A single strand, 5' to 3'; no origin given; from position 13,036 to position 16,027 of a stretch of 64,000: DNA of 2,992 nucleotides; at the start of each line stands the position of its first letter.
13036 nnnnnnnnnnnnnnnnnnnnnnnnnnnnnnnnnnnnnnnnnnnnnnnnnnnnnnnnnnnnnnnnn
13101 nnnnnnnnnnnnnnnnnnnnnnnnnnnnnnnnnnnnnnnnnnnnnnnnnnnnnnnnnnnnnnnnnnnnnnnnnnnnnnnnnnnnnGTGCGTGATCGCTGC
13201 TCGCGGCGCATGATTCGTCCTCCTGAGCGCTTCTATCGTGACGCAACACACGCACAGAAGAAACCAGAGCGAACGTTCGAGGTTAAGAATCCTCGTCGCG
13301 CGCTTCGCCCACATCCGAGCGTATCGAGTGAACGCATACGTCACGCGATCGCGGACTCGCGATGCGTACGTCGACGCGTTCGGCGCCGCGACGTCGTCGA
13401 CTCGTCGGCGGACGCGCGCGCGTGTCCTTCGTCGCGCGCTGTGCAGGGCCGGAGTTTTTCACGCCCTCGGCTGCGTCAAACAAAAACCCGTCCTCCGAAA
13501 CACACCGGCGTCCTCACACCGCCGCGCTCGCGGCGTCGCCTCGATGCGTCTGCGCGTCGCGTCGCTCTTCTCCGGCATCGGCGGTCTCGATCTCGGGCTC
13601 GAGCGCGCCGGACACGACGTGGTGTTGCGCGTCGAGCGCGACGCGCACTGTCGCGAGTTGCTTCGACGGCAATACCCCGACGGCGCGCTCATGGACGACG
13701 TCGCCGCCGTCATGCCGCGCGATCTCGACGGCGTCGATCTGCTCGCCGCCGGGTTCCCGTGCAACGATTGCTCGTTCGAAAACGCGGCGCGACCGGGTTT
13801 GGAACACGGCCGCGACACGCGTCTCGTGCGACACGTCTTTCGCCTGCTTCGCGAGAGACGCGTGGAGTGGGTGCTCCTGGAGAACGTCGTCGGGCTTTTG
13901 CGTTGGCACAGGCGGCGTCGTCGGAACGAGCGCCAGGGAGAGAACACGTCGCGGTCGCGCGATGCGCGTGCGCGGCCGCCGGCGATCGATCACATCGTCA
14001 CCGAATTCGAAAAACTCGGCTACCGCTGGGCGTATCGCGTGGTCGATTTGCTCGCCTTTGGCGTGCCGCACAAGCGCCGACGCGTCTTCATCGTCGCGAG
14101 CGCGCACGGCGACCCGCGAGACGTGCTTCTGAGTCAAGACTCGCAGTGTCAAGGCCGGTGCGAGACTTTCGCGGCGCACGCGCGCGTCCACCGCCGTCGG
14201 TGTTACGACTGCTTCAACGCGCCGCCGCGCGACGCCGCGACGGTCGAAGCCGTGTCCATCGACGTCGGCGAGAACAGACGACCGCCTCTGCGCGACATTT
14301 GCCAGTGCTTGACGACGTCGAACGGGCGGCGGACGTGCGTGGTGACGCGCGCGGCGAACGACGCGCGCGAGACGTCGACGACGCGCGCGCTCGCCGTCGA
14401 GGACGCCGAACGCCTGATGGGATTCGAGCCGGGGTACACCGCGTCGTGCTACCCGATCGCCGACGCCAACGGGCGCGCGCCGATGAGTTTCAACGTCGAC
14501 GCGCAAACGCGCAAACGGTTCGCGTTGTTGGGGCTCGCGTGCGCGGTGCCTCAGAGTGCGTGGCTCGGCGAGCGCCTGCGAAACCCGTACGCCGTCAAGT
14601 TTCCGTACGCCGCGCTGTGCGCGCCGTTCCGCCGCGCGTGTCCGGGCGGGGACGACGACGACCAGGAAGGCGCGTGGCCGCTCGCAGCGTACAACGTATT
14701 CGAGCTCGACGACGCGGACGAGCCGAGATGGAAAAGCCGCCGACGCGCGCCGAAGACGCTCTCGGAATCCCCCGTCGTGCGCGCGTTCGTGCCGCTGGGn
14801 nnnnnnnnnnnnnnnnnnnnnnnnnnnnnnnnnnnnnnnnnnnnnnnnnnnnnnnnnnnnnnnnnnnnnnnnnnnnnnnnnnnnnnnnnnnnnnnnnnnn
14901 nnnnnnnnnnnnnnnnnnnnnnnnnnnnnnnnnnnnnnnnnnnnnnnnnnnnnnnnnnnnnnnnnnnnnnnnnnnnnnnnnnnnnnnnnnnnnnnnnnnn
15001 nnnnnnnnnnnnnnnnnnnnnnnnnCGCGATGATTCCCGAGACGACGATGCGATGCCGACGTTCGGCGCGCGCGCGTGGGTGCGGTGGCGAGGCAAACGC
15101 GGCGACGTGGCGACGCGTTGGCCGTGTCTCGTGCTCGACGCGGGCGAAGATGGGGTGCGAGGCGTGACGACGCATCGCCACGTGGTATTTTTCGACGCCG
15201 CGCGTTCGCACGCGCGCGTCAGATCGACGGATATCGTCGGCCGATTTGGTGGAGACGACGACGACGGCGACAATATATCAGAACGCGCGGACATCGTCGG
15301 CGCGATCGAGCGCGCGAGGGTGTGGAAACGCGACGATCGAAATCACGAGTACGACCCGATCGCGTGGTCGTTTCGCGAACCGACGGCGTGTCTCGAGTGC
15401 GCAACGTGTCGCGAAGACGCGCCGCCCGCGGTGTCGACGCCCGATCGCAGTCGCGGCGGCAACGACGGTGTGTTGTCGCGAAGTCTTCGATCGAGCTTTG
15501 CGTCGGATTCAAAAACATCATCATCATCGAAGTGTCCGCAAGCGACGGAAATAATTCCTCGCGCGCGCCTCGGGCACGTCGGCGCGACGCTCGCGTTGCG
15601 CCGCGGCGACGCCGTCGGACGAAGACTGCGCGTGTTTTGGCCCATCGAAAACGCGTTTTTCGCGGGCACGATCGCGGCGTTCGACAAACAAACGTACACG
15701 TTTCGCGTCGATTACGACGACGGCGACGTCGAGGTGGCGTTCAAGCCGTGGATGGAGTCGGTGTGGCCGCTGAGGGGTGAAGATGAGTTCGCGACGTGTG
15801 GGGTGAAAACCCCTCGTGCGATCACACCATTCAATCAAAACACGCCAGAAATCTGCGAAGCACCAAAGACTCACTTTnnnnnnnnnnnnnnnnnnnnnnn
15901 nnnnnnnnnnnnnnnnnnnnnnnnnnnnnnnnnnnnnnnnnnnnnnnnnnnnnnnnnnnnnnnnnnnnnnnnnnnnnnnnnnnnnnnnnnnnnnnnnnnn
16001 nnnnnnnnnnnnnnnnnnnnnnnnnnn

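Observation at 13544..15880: C5-cytosine methyltransferase with tandem PWWP-like and Tudor-like reader modules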

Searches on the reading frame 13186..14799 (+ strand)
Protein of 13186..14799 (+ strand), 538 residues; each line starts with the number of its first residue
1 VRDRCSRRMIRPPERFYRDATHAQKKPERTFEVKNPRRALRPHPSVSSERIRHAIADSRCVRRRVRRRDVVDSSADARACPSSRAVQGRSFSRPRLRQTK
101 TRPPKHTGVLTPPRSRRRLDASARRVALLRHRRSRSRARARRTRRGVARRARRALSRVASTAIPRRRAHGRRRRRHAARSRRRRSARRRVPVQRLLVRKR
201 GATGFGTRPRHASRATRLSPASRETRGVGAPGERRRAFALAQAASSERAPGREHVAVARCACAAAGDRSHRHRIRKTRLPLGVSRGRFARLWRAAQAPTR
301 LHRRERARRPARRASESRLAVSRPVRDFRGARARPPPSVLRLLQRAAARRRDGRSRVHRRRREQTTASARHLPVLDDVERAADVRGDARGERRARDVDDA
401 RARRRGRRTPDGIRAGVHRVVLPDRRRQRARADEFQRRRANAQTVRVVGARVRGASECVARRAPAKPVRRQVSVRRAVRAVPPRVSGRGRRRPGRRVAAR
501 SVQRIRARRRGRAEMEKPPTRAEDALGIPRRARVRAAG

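Call 76: search_protein_families(library=pfam, proteins=[window:13186-14799:+], max_evalue=0.01)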
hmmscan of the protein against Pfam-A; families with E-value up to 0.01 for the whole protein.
window:13186-14799:+ (538 aa): 0 families

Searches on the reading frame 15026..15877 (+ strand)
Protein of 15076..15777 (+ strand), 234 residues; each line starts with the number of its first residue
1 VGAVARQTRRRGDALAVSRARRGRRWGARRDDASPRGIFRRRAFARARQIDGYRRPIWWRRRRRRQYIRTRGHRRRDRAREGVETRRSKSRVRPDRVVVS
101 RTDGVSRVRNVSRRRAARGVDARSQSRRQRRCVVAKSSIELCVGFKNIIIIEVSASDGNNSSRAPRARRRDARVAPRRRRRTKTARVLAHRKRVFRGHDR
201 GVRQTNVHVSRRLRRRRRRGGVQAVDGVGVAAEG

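Call 42: predict_structure(alignment_id=A3)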
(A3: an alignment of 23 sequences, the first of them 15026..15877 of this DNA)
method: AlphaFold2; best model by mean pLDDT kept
length: 284 residues; sequences in the alignment: 23
mean_pLDDT: 67.1   pTM: 0.47
mean pLDDT of the five models: 67.1, 66.7, 66.5, 66.5, 63.8
residues with pLDDT >= 90: 73; 70-90: 68; 50-70: 46; < 50: 97
segments of 3 or more residues with pLDDT < 50: 1-13, 39-47, 76-84, 102-116, 146-164, 253-284
pLDDT, mean of each block of 10 residues (from residue 1): 38 65 70 71 48 75 82 55 58 66 45 51 85 69 50 42 58 91 90 92 94 97 96 97 92 44 35 33 33
secondary structure, 60 per line:
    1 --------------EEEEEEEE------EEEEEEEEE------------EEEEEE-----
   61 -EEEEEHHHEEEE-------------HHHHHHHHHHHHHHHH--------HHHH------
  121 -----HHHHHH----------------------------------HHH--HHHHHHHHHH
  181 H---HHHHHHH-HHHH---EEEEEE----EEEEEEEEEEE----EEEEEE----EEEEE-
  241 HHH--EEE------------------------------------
elements in order: E15-22 E29-37 E50-55 E62-66 E70-73 H87-102 H111-114 H126-131 H171-181 H185-191 H193-196 E200-205 E210-220 E225-230 E235-239 E246-248

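Call 45: fold_search(model_id=the predicted structure, library=pdb)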
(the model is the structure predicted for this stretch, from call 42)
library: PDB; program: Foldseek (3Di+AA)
matches with E <= 10: 821; with E <= 0.001: 1
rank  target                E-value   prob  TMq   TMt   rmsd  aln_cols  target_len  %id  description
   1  7de9_A                7.4e-05  1.00  0.19  0.90   0.8        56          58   32  crystal structure of Arabidopsis RDM15 tudor domain in complex with an H3K4me1 peptide (released 2021-04-07)
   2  6oqm                  2.5e-03  1.00  0.23  0.55   5.8       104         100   23  crystal structure of the MSH6 PWWP domain (released 2019-05-29)
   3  6g3p_A                3.2e-03  1.00  0.23  0.45   6.1       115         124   19  X-ray structure of seleno-methionine labelled NSD3-PWWP1 (released 2019-06-26)
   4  2x35                  4.3e-03  1.00  0.23  0.47   6.2       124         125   16  Molecular basis of Histone H3K36me3 recognition by the PWWP domain of BRPF1. (released 2010-02-02)
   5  5c6s                  4.8e-03  1.00  0.22  0.45   7.4       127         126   16  Human Bromodomain and PHD Finger Containing 1, PWWP domain in complex with XST005904a (released 2015-07-29)
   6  3l42                  4.8e-03  1.00  0.23  0.45   7.1       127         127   16  PWWP domain of human bromodomain and PHD finger containing protein 1 (released 2010-01-12)
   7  3pfs_A                5.1e-03  1.00  0.21  0.41   6.0       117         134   15  PWWP Domain of Human Bromodomain and PHD finger-containing protein 3 (released 2010-11-10)
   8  2x4x_G                6.5e-03  1.00  0.22  0.46   6.0       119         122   17  Molecular basis of Histone H3K36me3 recognition by the PWWP domain of BRPF1. (released 2010-04-21)
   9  7lh9_D                7.3e-03  1.00  0.21  0.46   6.5       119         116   18  Crystal structure of BRPF2 PWWP domain in complex with DNA (released 2021-02-17)
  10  6ue6_C                7.3e-03  1.00  0.24  0.52   5.8       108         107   18  PWWP1 domain of NSD2 in complex with MR837 (released 2019-11-13)
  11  2x4y_G                7.8e-03  1.00  0.22  0.46   6.8       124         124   17  Molecular basis of Histone H3K36me3 recognition by the PWWP domain of BRPF1. (released 2010-04-21)
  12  3lyi_B                8.3e-03  1.00  0.23  0.55   5.5       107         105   18  PWWP Domain of Human Bromodomain-Containing Protein 1 (released 2010-03-16)
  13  4z02_B                9.3e-03  1.00  0.22  0.51   6.0       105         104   17  Crystal structure of BRD1 in complex with Isoquinoline-3-carboxylic acid (released 2015-04-22)
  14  3mo8_A                1.2e-02  1.00  0.22  0.44   8.8       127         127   16  PWWP Domain of Human Bromodomain and PHD finger-containing protein 1 In Complex with Trimethylated H3K36 Peptide (released 2010-06-02)
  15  6g24                  1.3e-02  1.00  0.23  0.46   5.7       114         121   18  X-ray structure of NSD3-PWWP1 in complex with compound 3 (released 2019-06-26)
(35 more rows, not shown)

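Call 76: search_protein_families(library=pfam, proteins=[window:15076-15777:+], max_evalue=0.01)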
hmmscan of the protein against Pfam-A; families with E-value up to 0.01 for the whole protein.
window:15076-15777:+ (234 aa): 0 families

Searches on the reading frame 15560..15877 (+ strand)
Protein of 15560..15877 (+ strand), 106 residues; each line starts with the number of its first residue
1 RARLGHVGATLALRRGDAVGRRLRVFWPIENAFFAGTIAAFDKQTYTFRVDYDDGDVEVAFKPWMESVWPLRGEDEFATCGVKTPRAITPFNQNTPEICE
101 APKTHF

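Call 46: search_solved_structures(query=window:15560-15877:+, max_evalue=1, show_alignments=3)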
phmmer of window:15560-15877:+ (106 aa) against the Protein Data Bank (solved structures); distinct sequences matched with E-value up to 1: 2.
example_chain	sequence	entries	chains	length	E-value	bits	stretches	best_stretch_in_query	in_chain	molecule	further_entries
7de9_A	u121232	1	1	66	1.7e-07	34.4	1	17-61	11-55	Transcriptional regulator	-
9e71_BI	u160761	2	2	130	0.13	15.4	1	9-55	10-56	Small ribosomal subunit protein uS8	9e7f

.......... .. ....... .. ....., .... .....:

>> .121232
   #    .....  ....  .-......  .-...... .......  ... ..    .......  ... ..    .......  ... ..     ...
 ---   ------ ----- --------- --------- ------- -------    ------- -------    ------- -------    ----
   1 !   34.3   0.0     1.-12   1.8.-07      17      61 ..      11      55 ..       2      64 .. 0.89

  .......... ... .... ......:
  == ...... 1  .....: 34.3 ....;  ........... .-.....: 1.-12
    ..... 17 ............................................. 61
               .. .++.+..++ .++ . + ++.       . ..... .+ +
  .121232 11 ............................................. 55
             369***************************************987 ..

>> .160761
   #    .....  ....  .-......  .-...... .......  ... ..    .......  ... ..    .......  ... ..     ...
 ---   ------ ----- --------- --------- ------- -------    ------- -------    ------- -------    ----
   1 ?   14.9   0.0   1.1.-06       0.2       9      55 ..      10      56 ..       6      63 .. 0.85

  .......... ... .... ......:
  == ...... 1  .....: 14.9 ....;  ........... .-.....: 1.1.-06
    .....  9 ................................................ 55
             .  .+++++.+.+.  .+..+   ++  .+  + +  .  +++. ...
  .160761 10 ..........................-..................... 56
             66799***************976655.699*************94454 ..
